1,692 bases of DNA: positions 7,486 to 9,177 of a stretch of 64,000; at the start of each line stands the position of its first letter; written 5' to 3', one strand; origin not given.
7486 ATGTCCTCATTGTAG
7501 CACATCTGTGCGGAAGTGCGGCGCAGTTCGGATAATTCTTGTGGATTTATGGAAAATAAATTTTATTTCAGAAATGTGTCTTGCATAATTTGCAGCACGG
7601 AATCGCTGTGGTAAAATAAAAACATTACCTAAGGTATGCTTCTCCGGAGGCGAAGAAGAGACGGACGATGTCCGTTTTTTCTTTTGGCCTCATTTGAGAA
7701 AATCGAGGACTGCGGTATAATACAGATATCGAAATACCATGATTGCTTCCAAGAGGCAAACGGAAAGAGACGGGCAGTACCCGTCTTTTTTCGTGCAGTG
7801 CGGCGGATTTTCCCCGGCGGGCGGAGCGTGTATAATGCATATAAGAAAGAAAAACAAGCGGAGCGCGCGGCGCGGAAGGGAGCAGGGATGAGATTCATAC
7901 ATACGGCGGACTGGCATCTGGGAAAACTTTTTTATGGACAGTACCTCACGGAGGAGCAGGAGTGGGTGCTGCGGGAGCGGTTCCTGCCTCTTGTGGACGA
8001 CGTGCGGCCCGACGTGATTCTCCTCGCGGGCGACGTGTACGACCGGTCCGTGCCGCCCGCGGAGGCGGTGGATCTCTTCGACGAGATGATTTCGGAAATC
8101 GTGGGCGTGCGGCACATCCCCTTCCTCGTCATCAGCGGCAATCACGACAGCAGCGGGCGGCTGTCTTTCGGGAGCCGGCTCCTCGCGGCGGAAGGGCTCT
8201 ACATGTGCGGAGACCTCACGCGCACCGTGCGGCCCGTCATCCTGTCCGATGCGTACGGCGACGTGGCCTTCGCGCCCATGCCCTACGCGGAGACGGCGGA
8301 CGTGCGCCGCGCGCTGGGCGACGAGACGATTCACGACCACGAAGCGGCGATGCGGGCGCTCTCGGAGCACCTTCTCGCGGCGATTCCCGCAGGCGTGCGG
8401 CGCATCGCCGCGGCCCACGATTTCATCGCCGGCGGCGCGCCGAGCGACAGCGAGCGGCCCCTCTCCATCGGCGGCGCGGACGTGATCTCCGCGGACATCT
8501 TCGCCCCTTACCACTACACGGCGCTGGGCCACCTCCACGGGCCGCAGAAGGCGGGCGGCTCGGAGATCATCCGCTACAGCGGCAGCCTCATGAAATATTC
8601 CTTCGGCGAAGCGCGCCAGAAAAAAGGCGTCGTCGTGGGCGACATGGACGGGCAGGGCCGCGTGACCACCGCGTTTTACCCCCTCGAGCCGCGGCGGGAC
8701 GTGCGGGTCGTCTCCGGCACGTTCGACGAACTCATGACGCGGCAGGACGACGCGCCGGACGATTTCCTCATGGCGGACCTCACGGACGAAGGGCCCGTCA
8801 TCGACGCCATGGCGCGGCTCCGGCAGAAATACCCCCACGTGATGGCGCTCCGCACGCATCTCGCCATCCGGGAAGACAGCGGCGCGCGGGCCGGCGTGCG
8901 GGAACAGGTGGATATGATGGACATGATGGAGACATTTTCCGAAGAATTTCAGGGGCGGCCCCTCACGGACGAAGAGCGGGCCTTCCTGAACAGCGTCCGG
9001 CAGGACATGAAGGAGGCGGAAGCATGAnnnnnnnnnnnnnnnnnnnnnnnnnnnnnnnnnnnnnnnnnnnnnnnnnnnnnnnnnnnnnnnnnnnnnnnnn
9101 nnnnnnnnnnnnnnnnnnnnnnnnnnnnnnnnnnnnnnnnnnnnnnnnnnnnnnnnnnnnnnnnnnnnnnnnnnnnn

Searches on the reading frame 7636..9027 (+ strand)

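Call 87: search_protein_families(library=pfam, proteins=[window:7636-9027:+], max_evalue=0.001)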
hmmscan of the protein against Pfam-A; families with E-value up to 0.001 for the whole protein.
window:7636-9027:+ (463 aa): 2 families
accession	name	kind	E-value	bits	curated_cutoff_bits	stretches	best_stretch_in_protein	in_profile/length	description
PF12320.13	SbcD_C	-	2.2e-13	50.9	24.4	1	352-438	1-90/94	Type 5 capsule protein repressor C-terminal domain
PF00149.33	Metallophos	-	3e-13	51.1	21.5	1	85-178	1-72/191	Calcineurin-like phosphoesterase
